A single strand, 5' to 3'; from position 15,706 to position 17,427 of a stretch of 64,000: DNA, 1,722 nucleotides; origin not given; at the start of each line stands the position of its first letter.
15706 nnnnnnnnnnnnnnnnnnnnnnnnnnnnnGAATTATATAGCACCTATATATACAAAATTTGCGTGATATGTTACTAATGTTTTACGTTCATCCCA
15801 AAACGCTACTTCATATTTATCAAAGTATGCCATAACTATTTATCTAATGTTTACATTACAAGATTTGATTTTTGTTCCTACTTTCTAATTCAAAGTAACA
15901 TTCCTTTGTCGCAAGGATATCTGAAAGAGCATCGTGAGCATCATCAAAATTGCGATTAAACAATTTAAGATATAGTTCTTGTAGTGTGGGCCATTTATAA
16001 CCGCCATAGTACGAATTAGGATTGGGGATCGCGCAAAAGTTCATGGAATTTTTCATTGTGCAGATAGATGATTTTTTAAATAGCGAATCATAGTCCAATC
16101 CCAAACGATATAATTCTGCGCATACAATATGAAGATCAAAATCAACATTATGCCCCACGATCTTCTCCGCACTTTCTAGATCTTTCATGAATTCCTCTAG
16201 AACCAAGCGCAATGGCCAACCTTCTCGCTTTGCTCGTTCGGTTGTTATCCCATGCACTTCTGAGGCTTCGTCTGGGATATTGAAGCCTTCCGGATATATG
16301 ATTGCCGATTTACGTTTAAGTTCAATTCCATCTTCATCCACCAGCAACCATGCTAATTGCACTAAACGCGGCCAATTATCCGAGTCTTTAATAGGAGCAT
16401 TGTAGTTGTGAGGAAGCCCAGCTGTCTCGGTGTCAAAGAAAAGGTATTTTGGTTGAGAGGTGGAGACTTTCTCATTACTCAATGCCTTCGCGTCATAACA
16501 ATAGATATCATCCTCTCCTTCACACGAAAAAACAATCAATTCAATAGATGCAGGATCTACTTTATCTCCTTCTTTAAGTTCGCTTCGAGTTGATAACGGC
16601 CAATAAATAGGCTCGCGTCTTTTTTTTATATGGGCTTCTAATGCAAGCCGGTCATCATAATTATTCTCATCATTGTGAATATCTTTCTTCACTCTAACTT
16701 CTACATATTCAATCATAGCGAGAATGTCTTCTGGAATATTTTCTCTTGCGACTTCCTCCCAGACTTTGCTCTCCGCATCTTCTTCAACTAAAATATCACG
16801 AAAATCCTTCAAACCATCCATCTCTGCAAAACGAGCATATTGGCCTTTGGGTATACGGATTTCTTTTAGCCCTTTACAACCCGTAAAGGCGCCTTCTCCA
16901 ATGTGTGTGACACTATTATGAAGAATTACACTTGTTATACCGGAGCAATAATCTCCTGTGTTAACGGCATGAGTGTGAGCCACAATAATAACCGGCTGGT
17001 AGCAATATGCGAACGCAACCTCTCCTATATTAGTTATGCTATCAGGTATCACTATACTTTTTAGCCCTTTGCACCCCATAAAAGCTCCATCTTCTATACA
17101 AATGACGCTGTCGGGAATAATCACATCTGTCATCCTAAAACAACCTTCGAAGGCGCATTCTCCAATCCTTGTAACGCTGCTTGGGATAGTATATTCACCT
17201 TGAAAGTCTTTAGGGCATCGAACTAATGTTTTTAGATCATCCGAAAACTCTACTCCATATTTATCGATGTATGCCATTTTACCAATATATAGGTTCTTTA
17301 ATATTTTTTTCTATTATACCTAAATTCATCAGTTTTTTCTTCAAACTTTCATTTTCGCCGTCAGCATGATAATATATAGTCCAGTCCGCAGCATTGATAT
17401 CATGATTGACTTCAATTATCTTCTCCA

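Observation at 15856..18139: AbiH gene translationally coupled to a leucine-rich-repeat/DEDDh exonuclease fusion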

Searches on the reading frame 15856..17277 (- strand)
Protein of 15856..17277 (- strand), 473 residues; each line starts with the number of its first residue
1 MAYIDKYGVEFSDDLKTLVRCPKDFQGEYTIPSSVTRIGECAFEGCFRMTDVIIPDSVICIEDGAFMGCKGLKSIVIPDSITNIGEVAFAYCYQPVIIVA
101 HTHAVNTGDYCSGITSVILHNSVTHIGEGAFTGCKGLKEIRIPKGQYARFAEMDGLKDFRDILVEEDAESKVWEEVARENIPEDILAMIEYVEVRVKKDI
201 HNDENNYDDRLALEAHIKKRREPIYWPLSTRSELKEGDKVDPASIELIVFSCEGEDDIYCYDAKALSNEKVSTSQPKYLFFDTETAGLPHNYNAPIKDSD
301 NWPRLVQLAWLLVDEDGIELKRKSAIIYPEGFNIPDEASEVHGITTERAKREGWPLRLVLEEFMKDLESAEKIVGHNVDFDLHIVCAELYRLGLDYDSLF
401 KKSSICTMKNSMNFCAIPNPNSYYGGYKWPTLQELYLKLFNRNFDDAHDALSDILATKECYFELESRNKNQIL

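Call 3: search_protein_families(library=pfam, proteins=[window:15856-17277:-], max_evalue=0.01)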
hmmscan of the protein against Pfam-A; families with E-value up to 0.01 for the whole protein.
window:15856-17277:- (473 aa): 3 families
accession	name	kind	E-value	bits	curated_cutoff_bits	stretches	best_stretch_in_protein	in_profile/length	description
PF13306.12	LRR_5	-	2.3e-24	86.1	27.7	2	29-96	16-82/127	BspA type Leucine rich repeat region (6 copies)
PF00929.31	RNase_T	-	5.4e-12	47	24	1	280-459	2-162/164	Exonuclease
PF13855.12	LRR_8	-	0.0034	17.5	27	0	120-140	10-30/61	Leucine rich repeat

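Call 4: search_protein_families(library=padloc, proteins=[window:15856-17277:-], max_evalue=0.01)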
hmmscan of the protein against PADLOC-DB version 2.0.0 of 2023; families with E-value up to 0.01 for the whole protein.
window:15856-17277:- (473 aa): 3 families
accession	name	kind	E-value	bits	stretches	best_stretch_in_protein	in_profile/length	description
PDLC01247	DEDDh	-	4.4e-26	90.2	1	279-461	1-138/139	"CAS-I,CAS-II,CAS-III,CAS-IV,CAS-V,CAS-VI; associated"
PDLC05027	PDC-S48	-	1.9e-09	35.1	1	276-415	4-128/411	-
PDLC05028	PDC-S48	-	0.00081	16.1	1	313-414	46-139/512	-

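Call 8: find_homologous_proteins(query=window:15856-17277:-)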
Query window:15856-17277:- (473 aa): 3490 proteins with E <= 0.001 among 8000 candidates; the best 120 are listed.
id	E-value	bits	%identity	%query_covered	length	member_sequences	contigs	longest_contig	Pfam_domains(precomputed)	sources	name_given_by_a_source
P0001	0.0e+0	1100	100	100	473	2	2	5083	PF00929.32,PF13306.13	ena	-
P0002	3.1e-180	618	52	93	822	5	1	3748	PF00929.32,PF13306.13,PF12799.14,PF13855.13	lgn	-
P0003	3.3e-178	611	66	40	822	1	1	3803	PF00929.32,PF13306.13,PF05725.19,PF12799.14,PF08238.19,PF13855.13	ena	-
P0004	6.5e-174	597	65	41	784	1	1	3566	PF00929.32,PF13306.13,PF05725.19,PF13855.13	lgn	-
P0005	1.4e-171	589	51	98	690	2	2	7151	PF00929.32,PF13306.13,PF13855.13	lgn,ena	-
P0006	2.4e-171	589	44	97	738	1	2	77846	PF00929.32,PF13306.13,PF12799.14,PF13855.13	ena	-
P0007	5.5e-170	584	63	40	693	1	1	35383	PF00929.32,PF13306.13,PF00659.25,PF13855.13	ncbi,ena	-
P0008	9.6e-166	570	42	93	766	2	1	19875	PF00929.32,PF13306.13,PF12799.14,PF08238.19,PF13855.13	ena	-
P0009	5.8e-162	558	66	41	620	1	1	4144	PF00929.32,PF13306.13,PF05725.19,PF13855.13,PF23952.2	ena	-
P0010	3.1e-160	552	40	92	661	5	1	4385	PF00929.32,PF13306.13,PF05725.19,PF13855.13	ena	-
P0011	7.1e-156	538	65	42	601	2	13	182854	PF00929.32,PF13306.13,PF08238.19,PF13855.13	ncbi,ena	-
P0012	8.3e-154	531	45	92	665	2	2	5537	PF00929.32,PF13306.13,PF12799.14,PF13855.13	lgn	-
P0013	1.5e-150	520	43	93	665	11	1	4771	PF00929.32,PF13306.13,PF13855.13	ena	-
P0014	8.4e-150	517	41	92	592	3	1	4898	PF00929.32,PF13306.13,PF13855.13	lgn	-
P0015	5.5e-148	511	40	89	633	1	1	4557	PF00929.32,PF13306.13,PF13855.13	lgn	-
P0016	1.4e-146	507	70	40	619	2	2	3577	PF00929.32,PF13306.13,PF13855.13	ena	-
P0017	8.0e-146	504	56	38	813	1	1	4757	PF00929.32,PF13306.13,PF05725.19,PF13855.13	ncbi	-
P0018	2.3e-144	500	65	41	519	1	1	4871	PF00929.32,PF13306.13,PF13855.13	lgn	-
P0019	1.5e-143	497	41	99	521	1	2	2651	PF00929.32,PF13306.13,PF13855.13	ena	-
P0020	3.2e-143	496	56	38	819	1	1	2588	PF00929.32,PF13306.13,PF05725.19,PF13855.13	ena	-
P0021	3.3e-143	496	40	93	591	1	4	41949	PF00929.32,PF13306.13,PF13855.13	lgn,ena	-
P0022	7.3e-140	485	68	40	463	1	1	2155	PF00929.32,PF13306.13,PF13855.13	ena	-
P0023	2.1e-139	483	54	38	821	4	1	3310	PF00929.32,PF13306.13,PF05725.19,PF13855.13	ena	-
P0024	2.1e-139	483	37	93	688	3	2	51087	PF00929.32,PF13306.13,PF12799.14,PF08238.19,PF13855.13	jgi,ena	-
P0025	4.7e-139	482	66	42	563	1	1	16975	PF00929.32,PF13306.13,PF08238.19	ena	-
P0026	6.9e-139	481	69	41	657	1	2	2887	PF00929.32,PF13306.13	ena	-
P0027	7.4e-138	478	41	93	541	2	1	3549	PF00929.32,PF13306.13,PF13855.13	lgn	-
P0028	2.9e-137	476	65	40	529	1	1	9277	PF00929.32,PF13306.13,PF13855.13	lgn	-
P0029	4.3e-137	476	36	93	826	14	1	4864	PF00929.32,PF13306.13,PF12799.14,PF08238.19,PF13855.13,PF23952.2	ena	-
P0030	4.8e-137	475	70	40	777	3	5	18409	PF00929.32,PF13306.13,PF13855.13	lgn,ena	-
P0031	5.4e-137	475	48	99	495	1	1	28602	PF00929.32,PF13306.13,PF08238.19,PF13855.13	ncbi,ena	-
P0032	6.8e-137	475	55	38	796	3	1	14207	PF00929.32,PF13306.13,PF05725.19,PF13855.13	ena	-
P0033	9.2e-137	474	42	97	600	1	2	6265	PF00929.32,PF13306.13,PF12799.14,PF13855.13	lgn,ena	-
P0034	3.9e-136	472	42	93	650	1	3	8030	PF00929.32,PF13306.13,PF08238.19,PF13855.13,PF23952.2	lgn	-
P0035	6.7e-136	472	48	98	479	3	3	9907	PF00929.32,PF13306.13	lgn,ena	-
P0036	1.7e-134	467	41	92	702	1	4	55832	PF00929.32,PF13306.13,PF05725.19,PF08238.19,PF13855.13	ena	-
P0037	3.4e-134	466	37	92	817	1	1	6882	PF00929.32,PF13306.13,PF13855.13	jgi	jgi:DNA polymerase III epsilon subunit-like protein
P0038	5.3e-134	465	47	99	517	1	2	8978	PF00929.32,PF13306.13,PF08238.19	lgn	-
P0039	1.0e-132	461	36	96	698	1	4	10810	PF00929.32,PF13306.13,PF13855.13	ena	-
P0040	2.6e-132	460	68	40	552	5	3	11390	PF00929.32,PF13306.13,PF13855.13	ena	-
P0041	6.9e-131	455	35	98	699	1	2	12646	PF00929.32,PF13306.13,PF12799.14,PF13855.13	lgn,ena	-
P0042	3.3e-130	453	45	99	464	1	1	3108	PF00929.32,PF13306.13,PF13855.13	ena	-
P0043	2.5e-128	447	61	40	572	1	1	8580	PF00929.32,PF13306.13,PF13855.13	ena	-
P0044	3.7e-128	446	51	43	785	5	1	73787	PF00929.32,PF13306.13,PF13855.13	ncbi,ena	-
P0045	5.2e-128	446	43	99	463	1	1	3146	PF00929.32,PF13306.13,PF13855.13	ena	-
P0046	7.6e-128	445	65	41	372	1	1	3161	PF00929.32,PF13306.13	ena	-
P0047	3.2e-126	440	66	41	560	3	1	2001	PF00929.32,PF13306.13,PF13855.13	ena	-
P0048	5.5e-126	439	66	41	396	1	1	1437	PF00929.32,PF13306.13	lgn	-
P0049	7.6e-126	438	68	40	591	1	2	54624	PF00929.32,PF13306.13,PF13855.13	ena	-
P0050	9.3e-126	438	67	40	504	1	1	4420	PF00929.32,PF13306.13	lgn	-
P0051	9.8e-126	438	66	41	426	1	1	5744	PF00929.32,PF13306.13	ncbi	-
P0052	2.9e-125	437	39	99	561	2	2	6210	PF00929.32,PF13306.13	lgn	-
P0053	6.4e-122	426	34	93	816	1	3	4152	PF00929.32,PF13306.13,PF13855.13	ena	-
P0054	2.9e-121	423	43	92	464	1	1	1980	PF00929.32,PF13306.13,PF13855.13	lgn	-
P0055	5.9e-120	419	36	93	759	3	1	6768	PF00929.32,PF13306.13,PF12799.14,PF08238.19,PF13855.13,PF23952.2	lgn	-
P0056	9.2e-119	415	42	99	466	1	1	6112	PF00929.32,PF13306.13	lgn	-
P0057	1.0e-118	415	40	96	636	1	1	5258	PF00929.32,PF13306.13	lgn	-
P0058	1.4e-118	414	65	41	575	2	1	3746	PF00929.32,PF13306.13,PF08238.19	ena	-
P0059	2.0e-118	414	54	42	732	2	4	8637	PF00929.32,PF13306.13,PF05725.19,PF13855.13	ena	-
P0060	2.5e-118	414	43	99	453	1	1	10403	PF00929.32,PF13306.13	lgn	-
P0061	2.5e-117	410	37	92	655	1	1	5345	PF00929.32,PF13306.13,PF08238.19,PF13855.13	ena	-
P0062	2.6e-117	410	38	92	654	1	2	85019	PF00929.32,PF13306.13,PF08238.19,PF13855.13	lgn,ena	-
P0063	3.0e-117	410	64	40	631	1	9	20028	PF00929.32,PF13306.13,PF08238.19,PF13855.13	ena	-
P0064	4.3e-117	410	62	41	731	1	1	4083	PF00929.32,PF13306.13,PF08238.19,PF13855.13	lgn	-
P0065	5.4e-117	409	37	93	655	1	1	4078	PF00929.32,PF13306.13,PF08238.19,PF13855.13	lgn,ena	-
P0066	7.3e-117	409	36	93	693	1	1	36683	PF00929.32,PF13306.13,PF13855.13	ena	-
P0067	1.2e-116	408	60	44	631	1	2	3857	PF00929.32,PF13306.13,PF08238.19,PF13855.13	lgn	-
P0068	4.0e-116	406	60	41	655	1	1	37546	PF00929.32,PF13306.13,PF08238.19,PF13855.13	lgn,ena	-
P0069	4.2e-116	406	60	41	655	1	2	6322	PF00929.32,PF13306.13,PF08238.19,PF13855.13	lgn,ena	-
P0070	4.5e-116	406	63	40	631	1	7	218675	PF00929.32,PF13306.13,PF08238.19,PF13855.13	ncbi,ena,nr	ncbi:MAG: leucine-rich repeat protein [Paludibacteraceae bacterium]|nr:leucine-rich repeat protein [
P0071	7.7e-116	405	66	41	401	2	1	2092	PF00929.32,PF13306.13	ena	-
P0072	9.6e-116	405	37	92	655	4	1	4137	PF00929.32,PF13306.13,PF08238.19,PF13855.13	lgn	-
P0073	1.4e-115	405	55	40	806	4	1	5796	PF00929.32,PF13306.13,PF13855.13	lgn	-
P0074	1.6e-115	404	40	92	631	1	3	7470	PF00929.32,PF13306.13,PF08238.19,PF13855.13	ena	-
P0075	3.1e-115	403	69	41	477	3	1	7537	PF00929.32,PF13306.13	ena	-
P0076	3.7e-115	403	39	92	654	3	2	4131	PF00929.32,PF13306.13,PF08238.19,PF13855.13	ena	-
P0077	3.8e-115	403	60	41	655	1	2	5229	PF00929.32,PF13306.13,PF08238.19,PF13855.13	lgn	-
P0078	4.1e-115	403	44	77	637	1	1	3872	PF00929.32,PF13306.13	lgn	-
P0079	4.4e-115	403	36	93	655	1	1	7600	PF00929.32,PF13306.13,PF08238.19,PF13855.13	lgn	-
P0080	1.6e-114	401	37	92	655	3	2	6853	PF00929.32,PF13306.13,PF08238.19,PF13855.13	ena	-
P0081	1.7e-114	401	37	92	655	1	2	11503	PF00929.32,PF13306.13,PF08238.19,PF13855.13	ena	-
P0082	2.2e-114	401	59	41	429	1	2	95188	PF00929.32,PF13306.13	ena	-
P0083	2.5e-114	400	55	38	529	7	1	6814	PF00929.32,PF13306.13,PF05725.19,PF13855.13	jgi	-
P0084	2.9e-114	400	60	41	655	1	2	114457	PF00929.32,PF13306.13,PF08238.19,PF13855.13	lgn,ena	-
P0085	6.7e-114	399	59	42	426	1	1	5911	PF00929.32,PF13306.13,PF13855.13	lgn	-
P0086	9.9e-114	399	37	93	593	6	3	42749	PF00929.32,PF13306.13,PF13855.13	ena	-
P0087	1.7e-113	398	60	41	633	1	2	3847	PF00929.32,PF13306.13,PF08238.19,PF13855.13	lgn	-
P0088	2.4e-113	397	36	92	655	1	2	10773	PF00929.32,PF13306.13,PF08238.19,PF13855.13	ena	-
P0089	3.1e-113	397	37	92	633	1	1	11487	PF00929.32,PF13306.13,PF08238.19,PF13855.13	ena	-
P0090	3.3e-113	397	45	93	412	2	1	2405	PF00929.32,PF13306.13,PF13855.13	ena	-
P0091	4.1e-113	396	37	92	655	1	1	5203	PF00929.32,PF13306.13,PF08238.19,PF13855.13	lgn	-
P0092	4.2e-113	396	38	99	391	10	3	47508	PF00929.32,PF13306.13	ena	-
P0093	4.4e-113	396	53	43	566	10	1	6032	PF00929.32,PF13306.13,PF13855.13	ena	-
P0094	4.8e-113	396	57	44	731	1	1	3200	PF00929.32,PF13306.13,PF08238.19,PF13855.13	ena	-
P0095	5.2e-113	396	60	41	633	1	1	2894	PF00929.32,PF13306.13,PF08238.19,PF13855.13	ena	-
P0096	6.5e-113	396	43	99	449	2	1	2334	PF00929.32,PF13306.13,PF13855.13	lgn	-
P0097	6.8e-113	396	36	92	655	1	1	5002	PF00929.32,PF13306.13,PF08238.19,PF13855.13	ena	-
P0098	1.0e-111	392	37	92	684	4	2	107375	PF00929.32,PF13306.13,PF12799.14,PF08238.19,PF13855.13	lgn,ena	-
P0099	1.3e-111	392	59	41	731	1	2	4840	PF00929.32,PF13306.13,PF08238.19,PF13855.13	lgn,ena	-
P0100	5.5e-111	389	37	93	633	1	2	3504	PF00929.32,PF13306.13,PF08238.19,PF13855.13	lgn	-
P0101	7.4e-111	389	34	93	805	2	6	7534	PF00929.32,PF13306.13,PF13855.13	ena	-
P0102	1.1e-110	389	67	40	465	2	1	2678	PF00929.32,PF13306.13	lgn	-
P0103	2.8e-110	387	32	92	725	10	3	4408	PF00929.32,PF13306.13,PF13855.13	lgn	-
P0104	6.3e-110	386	40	99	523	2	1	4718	PF00929.32,PF13306.13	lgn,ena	-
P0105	1.1e-109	385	37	92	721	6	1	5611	PF00929.32,PF13306.13,PF08238.19,PF13855.13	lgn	-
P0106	1.7e-109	385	36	93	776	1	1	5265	PF00929.32,PF13306.13,PF12799.14,PF13855.13,PF23952.2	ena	-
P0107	2.1e-109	384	60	41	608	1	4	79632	PF00929.32,PF13306.13,PF08238.19,PF13855.13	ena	-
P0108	4.1e-109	383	36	97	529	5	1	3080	PF00929.32,PF13306.13,PF13855.13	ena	-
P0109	4.9e-109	383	35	93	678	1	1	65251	PF00929.32,PF13306.13,PF08238.19,PF13855.13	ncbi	ncbi:MAG: leucine-rich repeat protein [Paludibacteraceae bacterium]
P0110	5.7e-109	383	40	93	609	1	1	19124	PF00929.32,PF13306.13,PF08238.19,PF13855.13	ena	-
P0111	5.8e-109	383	36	92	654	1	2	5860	PF00929.32,PF13306.13,PF08238.19,PF13855.13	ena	-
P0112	6.7e-109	383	37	93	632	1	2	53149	PF00929.32,PF13306.13,PF08238.19,PF13855.13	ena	-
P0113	7.0e-109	383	43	86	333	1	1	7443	PF00929.32,PF13306.13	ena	-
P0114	8.2e-109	382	42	99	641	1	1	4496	PF00929.32,PF13306.13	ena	-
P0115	1.8e-108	381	38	92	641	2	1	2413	PF00929.32,PF13306.13,PF13855.13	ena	-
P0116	6.4e-108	379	60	41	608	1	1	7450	PF00929.32,PF13306.13,PF08238.19,PF13855.13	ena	-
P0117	3.2e-106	374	37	93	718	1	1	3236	PF00929.32,PF13306.13,PF13855.13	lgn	-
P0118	9.5e-106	372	60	41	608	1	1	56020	PF00929.32,PF13306.13,PF08238.19,PF13855.13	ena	-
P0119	6.2e-105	370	39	92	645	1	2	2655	PF00929.32,PF13306.13,PF08238.19,PF13855.13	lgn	-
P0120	1.3e-104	368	53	43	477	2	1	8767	PF00929.32,PF13306.13,PF13855.13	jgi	-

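Call 10: find_related_loci(query=A1, collection=genome_contigs, flank=10000)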
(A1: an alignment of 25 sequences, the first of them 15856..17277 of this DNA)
Query A1 (473 aa) in genome_contigs; peptide patterns used: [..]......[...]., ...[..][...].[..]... (x = any residue, [..] = any of these).
600 stretches matched a pattern (row limit reached: there are more); 119 encode a relative of the query (tblastn E <= 1e-3); the best 80 are kept; 80 distinct loci.
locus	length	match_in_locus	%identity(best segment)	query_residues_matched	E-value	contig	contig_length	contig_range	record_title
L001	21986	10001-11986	35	12-467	6e-90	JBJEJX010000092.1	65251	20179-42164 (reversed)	MAG: Paludibacteraceae bacterium isolate PUUB51_bin.022 NODE_72_length_65251_cov_26.513712, whole genome shotgun sequenc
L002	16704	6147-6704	53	276-464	9e-61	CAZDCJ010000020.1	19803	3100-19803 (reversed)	MAG TPA_asm: uncultured Candidatus Saccharibacteria bacterium isolate SRP294416_co1_57 genome assembly, contig: NODE_540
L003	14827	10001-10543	54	279-464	8e-59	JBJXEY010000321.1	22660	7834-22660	MAG: Burkholderiales bacterium isolate F1F2.bin.81 k127_6681057, whole genome shotgun sequence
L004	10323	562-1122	52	278-469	2e-57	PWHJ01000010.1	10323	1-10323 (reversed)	MAG: Bacteroidetes bacterium isolate T1Sed10_131 T1-Sed10-C7393, whole genome shotgun sequence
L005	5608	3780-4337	51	278-464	2e-57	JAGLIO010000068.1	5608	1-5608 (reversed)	MAG: Candidatus Parcubacteria bacterium isolate RS_2_9 ROV157_2.bin.9.fa_68, whole genome shotgun sequence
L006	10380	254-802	53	278-465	2e-57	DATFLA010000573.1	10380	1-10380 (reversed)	MAG TPA_asm: Bacteroidales bacterium isolate SMAG_U9185 k141_311045, whole genome shotgun sequence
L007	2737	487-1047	52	278-467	2e-57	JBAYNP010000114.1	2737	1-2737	MAG: Patescibacteria group bacterium isolate SO_2016_LW1_68 scaffold80064_LW64-88_2016, whole genome shotgun sequence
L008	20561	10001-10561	53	278-469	7e-57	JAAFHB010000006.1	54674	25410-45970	MAG: Mariniphaga sp. isolate Bin2_8 scaffold_240, whole genome shotgun sequence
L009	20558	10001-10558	49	278-468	5e-56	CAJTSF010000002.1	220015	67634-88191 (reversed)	MAG TPA_asm: uncultured Odoribacter sp. isolate MGBC110565 genome assembly, contig: MGBC110565.2, whole genome shotgun s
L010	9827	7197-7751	51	278-467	6e-56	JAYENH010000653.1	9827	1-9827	MAG: Bacteroidota bacterium isolate MAG060 MAG060_653, whole genome shotgun sequence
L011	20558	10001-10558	52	278-467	4e-56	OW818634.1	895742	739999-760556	metagenome genome assembly, chromosome: 1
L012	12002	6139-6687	55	278-465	1e-55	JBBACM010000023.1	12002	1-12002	MAG: Candidatus Paceibacterota bacterium isolate SO_2017_LW1_49 NODE_4556_length_12002_cov_1.413474_LW64-88_2017, whole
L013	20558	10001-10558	51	278-468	1e-55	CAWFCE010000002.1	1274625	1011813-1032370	MAG: Candidatus Parcubacteria bacterium isolate MFD02416.bin.1.397 genome assembly, contig: contig_61671, whole genome s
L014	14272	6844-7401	48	278-468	1e-55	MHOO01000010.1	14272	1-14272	MAG: Candidatus Staskawiczbacteria bacterium RIFCSPHIGHO2_01_FULL_39_25 rifcsphigho2_01_scaffold_48115, whole genome sho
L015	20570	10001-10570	51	278-472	3e-55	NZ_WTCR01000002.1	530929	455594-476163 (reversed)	Labilibaculum euxinus strain A4 NODE_2_length_530929_cov_55.5213, whole genome shotgun sequence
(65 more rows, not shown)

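Call 11: find_encoding_contigs(protein=P0001, flank=10000, max_places=6)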
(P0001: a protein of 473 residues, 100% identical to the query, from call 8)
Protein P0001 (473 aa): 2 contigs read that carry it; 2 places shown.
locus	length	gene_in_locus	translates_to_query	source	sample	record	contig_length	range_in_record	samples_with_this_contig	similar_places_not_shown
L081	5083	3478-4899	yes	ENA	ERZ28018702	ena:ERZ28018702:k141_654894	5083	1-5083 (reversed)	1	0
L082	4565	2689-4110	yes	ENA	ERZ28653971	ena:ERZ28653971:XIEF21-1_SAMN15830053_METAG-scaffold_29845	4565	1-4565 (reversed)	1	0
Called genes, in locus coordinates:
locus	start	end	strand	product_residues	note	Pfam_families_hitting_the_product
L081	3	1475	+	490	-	?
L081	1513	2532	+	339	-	-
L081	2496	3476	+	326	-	PF14253:AbiH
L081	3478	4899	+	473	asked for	PF13306:LRR_5, PF00929:RNase_T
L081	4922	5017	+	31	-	-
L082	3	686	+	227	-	?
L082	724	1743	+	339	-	-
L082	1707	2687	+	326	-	PF14253:AbiH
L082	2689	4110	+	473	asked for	PF13306:LRR_5, PF00929:RNase_T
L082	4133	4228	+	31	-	-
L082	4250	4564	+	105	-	?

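Call 12: find_encoding_contigs(protein=P0035, flank=10000, max_places=6)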
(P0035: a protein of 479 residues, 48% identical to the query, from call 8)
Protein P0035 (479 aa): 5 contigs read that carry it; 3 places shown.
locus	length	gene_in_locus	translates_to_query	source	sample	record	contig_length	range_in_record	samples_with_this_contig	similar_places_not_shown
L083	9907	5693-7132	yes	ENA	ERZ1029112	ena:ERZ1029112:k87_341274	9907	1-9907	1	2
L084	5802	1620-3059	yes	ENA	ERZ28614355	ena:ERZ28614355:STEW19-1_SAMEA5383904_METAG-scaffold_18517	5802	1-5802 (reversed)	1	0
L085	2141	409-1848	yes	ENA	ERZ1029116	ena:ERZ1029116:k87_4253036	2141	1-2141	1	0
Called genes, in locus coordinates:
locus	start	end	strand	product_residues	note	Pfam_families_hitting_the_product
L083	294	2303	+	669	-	-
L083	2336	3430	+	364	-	-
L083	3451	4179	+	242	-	-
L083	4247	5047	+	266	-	-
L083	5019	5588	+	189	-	-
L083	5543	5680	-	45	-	-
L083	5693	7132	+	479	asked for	PF13306:LRR_5 (weak), PF00929:RNase_T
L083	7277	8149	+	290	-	PF13428:TPR_14 (faint), PF00515:TPR_1 (faint), PF07719:TPR_2 (faint), PF13181:TPR_8 (faint), PF13431:TPR_17 (faint), PF13432:TPR_16 (weak), PF14559:TPR_19 (weak), PF23914:TPR_CcmH_CycH (faint)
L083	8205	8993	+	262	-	-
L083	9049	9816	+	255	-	PF00092:VWA (faint)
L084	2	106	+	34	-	?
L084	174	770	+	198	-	-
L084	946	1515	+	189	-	-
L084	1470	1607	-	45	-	-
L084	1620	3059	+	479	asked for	PF13306:LRR_5 (weak), PF00929:RNase_T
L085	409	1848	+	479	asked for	PF13306:LRR_5 (weak), PF00929:RNase_T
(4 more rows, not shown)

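Call 13: find_encoding_contigs(protein=P0005, flank=10000, max_places=6)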
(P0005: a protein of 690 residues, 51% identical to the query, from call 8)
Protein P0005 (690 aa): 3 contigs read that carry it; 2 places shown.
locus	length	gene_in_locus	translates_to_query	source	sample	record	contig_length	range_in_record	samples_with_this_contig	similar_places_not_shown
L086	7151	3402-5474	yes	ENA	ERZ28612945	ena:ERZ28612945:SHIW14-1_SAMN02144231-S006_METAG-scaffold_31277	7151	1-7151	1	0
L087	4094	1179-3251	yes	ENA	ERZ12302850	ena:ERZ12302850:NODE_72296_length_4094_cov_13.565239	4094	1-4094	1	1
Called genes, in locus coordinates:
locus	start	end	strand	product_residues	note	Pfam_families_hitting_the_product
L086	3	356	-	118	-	?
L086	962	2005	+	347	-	PF17761:DUF1016_N, PF06250:YhcG_C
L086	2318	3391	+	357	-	-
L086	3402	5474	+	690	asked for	PF13306:LRR_5, PF13855:LRR_8 (faint), PF13306:LRR_5, PF00929:RNase_T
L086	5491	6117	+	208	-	-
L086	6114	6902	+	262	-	-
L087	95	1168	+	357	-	-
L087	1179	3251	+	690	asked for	PF13306:LRR_5, PF13855:LRR_8 (faint), PF13306:LRR_5, PF00929:RNase_T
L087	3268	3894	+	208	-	-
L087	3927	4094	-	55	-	?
